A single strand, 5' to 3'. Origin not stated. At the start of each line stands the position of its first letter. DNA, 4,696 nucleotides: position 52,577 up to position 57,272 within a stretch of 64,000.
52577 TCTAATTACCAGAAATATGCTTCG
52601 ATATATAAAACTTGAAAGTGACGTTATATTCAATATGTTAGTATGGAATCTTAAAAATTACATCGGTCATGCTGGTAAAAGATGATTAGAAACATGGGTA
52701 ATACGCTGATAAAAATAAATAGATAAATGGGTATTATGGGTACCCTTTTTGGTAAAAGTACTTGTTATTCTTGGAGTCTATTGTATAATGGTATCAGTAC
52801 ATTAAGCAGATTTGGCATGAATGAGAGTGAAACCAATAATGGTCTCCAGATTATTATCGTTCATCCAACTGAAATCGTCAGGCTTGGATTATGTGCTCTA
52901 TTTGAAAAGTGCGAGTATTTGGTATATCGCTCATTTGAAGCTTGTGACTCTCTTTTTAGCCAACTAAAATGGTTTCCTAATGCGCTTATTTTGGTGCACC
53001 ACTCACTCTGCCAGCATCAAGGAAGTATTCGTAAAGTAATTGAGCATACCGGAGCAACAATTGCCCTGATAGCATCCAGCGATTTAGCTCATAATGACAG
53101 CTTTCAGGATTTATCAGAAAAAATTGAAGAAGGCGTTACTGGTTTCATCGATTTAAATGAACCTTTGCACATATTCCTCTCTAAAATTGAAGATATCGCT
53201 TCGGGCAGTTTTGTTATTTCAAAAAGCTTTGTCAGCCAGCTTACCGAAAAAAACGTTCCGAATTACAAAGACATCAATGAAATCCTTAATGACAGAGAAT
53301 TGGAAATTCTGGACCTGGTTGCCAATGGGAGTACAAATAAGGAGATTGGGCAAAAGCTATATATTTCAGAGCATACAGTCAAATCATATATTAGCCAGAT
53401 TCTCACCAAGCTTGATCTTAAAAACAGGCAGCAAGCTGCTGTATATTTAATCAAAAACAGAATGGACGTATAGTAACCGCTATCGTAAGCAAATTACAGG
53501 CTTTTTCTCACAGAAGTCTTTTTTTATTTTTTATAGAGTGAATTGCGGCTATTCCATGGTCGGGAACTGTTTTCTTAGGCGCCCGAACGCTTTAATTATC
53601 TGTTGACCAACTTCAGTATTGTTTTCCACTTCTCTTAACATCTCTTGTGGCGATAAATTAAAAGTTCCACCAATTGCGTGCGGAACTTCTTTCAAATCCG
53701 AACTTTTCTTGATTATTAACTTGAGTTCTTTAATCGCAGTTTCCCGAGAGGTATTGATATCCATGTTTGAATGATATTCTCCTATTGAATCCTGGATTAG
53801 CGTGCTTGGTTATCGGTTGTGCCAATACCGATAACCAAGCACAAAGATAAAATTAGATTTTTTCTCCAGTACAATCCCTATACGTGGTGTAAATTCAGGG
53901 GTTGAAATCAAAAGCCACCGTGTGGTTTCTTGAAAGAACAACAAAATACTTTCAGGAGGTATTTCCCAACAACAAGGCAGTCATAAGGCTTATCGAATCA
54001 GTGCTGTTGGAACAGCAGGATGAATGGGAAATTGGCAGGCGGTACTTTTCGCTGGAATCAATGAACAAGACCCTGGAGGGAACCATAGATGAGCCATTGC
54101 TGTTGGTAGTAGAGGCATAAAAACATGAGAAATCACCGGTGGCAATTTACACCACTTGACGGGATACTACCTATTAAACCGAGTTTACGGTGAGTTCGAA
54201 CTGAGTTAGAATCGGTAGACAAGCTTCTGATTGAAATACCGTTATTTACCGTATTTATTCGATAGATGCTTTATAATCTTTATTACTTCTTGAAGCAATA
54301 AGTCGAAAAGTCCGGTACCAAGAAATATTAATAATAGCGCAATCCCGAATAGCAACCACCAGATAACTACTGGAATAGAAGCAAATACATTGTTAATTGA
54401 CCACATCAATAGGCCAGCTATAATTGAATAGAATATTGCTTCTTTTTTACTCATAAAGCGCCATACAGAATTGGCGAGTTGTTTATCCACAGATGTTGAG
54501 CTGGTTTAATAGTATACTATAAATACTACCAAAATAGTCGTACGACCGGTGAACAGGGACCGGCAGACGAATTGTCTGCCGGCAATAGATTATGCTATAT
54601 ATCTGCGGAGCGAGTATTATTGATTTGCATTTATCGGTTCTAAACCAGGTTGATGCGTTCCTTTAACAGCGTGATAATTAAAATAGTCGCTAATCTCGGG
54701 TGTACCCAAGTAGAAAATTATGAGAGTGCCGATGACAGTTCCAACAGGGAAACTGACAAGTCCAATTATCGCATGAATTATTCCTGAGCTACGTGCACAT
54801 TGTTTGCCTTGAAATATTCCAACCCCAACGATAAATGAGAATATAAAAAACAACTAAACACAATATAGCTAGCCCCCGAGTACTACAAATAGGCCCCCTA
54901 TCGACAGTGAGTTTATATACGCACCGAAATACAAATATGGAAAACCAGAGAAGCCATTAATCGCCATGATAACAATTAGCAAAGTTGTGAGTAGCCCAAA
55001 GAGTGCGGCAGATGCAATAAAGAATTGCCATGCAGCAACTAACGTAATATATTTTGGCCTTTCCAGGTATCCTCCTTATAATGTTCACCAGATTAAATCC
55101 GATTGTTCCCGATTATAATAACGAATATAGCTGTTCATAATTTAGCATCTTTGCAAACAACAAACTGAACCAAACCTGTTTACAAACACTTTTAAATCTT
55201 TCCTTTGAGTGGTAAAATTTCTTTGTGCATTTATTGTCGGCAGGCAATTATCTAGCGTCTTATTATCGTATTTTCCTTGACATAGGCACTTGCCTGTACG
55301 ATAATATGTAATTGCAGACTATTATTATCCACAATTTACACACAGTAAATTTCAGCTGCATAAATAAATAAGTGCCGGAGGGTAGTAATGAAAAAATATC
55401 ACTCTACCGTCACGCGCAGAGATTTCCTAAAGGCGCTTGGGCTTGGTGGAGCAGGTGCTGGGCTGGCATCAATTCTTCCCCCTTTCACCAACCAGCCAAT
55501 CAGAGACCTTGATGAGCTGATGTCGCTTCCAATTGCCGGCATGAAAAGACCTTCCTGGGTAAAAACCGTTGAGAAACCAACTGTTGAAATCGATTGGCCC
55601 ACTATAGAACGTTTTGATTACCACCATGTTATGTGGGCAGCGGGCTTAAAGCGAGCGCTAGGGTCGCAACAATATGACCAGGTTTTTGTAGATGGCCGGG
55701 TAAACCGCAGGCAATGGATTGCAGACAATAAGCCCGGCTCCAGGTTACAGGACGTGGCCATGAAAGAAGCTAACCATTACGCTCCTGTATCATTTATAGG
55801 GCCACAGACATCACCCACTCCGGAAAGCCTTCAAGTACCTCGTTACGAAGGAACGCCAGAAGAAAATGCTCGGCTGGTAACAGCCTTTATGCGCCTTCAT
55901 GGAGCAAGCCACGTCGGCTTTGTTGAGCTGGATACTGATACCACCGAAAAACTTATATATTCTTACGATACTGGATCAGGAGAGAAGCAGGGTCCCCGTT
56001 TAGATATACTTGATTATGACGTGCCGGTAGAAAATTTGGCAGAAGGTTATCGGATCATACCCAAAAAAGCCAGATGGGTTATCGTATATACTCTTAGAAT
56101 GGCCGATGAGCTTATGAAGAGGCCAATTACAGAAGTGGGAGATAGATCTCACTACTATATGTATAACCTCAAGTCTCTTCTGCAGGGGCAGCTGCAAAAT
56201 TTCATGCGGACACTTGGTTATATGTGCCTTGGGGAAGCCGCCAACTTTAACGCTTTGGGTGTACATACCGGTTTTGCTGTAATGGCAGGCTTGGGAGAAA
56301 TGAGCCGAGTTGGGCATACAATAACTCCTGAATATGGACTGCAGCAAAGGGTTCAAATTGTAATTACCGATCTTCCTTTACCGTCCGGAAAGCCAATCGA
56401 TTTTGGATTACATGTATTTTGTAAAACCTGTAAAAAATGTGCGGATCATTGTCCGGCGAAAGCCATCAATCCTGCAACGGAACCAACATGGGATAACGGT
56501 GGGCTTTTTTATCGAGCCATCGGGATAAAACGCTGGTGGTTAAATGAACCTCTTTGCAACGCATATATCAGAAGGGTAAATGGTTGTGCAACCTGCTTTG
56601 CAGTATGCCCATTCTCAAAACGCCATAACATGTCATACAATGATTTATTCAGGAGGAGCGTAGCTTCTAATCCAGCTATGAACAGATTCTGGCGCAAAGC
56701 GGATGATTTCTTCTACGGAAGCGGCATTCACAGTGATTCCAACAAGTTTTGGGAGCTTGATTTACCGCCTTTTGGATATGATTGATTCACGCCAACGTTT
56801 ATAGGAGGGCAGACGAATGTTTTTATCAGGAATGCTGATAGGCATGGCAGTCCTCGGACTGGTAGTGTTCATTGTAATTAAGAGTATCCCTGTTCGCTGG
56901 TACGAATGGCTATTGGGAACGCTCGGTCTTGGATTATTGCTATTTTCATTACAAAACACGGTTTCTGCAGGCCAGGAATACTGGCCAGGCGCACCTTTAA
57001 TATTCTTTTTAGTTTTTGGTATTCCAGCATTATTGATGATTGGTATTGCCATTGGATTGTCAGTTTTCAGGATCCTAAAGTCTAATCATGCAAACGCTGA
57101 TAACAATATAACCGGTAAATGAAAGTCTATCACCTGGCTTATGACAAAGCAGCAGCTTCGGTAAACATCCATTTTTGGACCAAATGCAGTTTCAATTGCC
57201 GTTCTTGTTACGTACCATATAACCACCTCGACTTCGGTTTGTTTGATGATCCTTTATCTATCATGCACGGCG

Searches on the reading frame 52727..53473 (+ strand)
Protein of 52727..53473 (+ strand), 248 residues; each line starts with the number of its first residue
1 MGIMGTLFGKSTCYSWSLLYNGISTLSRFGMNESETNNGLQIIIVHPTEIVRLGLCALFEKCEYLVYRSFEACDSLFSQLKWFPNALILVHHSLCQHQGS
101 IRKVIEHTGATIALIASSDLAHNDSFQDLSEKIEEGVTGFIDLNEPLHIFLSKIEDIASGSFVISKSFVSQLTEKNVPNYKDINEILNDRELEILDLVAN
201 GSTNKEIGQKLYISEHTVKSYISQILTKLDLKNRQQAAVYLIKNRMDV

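Call 3: search_protein_families(library=pfam, proteins=[window:52727-53473:+], max_evalue=0.01)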
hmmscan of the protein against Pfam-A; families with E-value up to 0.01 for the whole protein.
window:52727-53473:+ (248 aa): 4 families
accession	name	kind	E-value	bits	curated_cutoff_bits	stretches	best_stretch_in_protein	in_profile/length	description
PF00196.25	GerE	-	1.1e-18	67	23.5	1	186-240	2-56/57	Bacterial regulatory proteins, luxR family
PF04545.22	Sigma70_r4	-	1.8e-05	24.6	24.1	1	187-229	5-48/50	Sigma-70, region 4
PF08281.18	Sigma70_r4_2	-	5.9e-05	23.1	25.7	1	187-229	11-54/54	Sigma-70, region 4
PF13384.12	HTH_23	-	0.0023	18.1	24.6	1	190-223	6-39/50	Homeodomain-like domain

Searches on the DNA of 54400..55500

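Call 95: search_rna_families(source=window, start=54400, end=55500, threshold=evalue, max_evalue=1)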
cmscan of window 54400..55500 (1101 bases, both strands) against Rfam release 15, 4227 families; matches with E-value up to 1: 0.
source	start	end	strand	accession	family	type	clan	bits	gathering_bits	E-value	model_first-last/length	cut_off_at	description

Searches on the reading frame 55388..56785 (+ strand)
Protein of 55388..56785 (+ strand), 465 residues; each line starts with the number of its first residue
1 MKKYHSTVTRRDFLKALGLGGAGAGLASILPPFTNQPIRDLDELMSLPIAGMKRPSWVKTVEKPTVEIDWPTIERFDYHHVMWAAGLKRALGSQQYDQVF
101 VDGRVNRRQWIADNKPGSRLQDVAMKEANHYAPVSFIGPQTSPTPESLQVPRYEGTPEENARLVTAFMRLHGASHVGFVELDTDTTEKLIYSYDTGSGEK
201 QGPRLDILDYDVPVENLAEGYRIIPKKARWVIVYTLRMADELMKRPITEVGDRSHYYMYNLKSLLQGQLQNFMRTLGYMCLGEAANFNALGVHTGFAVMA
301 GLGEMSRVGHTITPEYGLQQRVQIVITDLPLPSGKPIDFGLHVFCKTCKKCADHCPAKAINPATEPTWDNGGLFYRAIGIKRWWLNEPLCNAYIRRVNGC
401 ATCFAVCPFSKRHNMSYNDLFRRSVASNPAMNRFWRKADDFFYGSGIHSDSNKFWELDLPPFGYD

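Call 3: search_protein_families(library=pfam, proteins=[window:55388-56785:+], max_evalue=0.01)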
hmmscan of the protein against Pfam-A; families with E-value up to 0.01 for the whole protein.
window:55388-56785:+ (465 aa): 7 families
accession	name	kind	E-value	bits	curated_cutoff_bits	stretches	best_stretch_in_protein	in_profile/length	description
PF13486.11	Dehalogenase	-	1.6e-21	77.2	24.3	2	135-331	100-306/306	Reductive dehalogenase subunit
PF13484.11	Fer4_16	-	2.5e-10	41.4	30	1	345-409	2-65/66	4Fe-4S double cluster binding domain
PF12838.12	Fer4_7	-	4.2e-05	24.4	27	1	345-409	2-50/52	4Fe-4S dicluster domain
PF13237.11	Fer4_10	-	6.6e-05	23.2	25.5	0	345-361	9-27/53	4Fe-4S dicluster domain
PF10518.14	TAT_signal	-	0.00048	20.4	22.7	1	8-27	2-21/21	TAT (twin-arginine translocation) pathway signal sequence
PF25160.1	LdpA_Fe-S-bd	-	0.0048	17.1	27.6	0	396-417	27-48/49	LdpA Fe-S cluster-binding domain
PF13534.11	Fer4_17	-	0.0054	17.7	22.2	0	399-428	4-32/61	4Fe-4S dicluster domain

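Call 5: search_protein_families(library=ncbifam, proteins=[window:55388-56785:+], max_evalue=0.01)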
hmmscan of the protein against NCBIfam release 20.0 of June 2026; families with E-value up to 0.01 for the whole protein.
window:55388-56785:+ (465 aa): 6 families
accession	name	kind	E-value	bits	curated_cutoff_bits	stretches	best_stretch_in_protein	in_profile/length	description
TIGR02486.1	RDH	subfamily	4.6e-71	240.3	160.35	1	153-442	2-311/314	reductive dehalogenase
TIGR00276.1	TIGR00276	equivalog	2.4e-12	46.5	200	1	294-442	134-277/337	tRNA epoxyqueuosine(34) reductase QueG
TIGR01409.1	TAT_signal_seq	domain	1.3e-06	28.5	16.7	1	8-34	1-24/29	twin-arginine translocation signal domain-containing protein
TIGR02179.1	PorD_KorD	subfamily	0.0025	17.9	60.05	1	344-363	56-75/78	2-oxoacid:acceptor oxidoreductase, delta subunit, pyruvate/2-ketoisovalerate family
TIGR02811.1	formate_TAT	hypoth_equivalog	0.0039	17.5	48.45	1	1-28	1-29/66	formate dehydrogenase region TAT target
NF040684.1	PorD_Arch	equivalog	0.0044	17.1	120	1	344-364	63-83/85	pyruvate synthase subunit PorD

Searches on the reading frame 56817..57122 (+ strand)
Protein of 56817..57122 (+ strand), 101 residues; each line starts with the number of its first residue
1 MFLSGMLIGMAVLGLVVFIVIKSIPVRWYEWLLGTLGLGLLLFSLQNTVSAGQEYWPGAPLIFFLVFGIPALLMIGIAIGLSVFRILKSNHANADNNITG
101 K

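Call 3: search_protein_families(library=pfam, proteins=[window:56817-57122:+], max_evalue=0.01)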
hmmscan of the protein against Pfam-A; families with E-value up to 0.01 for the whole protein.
window:56817-57122:+ (101 aa): 0 families

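Call 5: search_protein_families(library=ncbifam, proteins=[window:56817-57122:+], max_evalue=0.01)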
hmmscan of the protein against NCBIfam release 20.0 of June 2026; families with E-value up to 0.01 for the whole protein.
window:56817-57122:+ (101 aa): 0 families
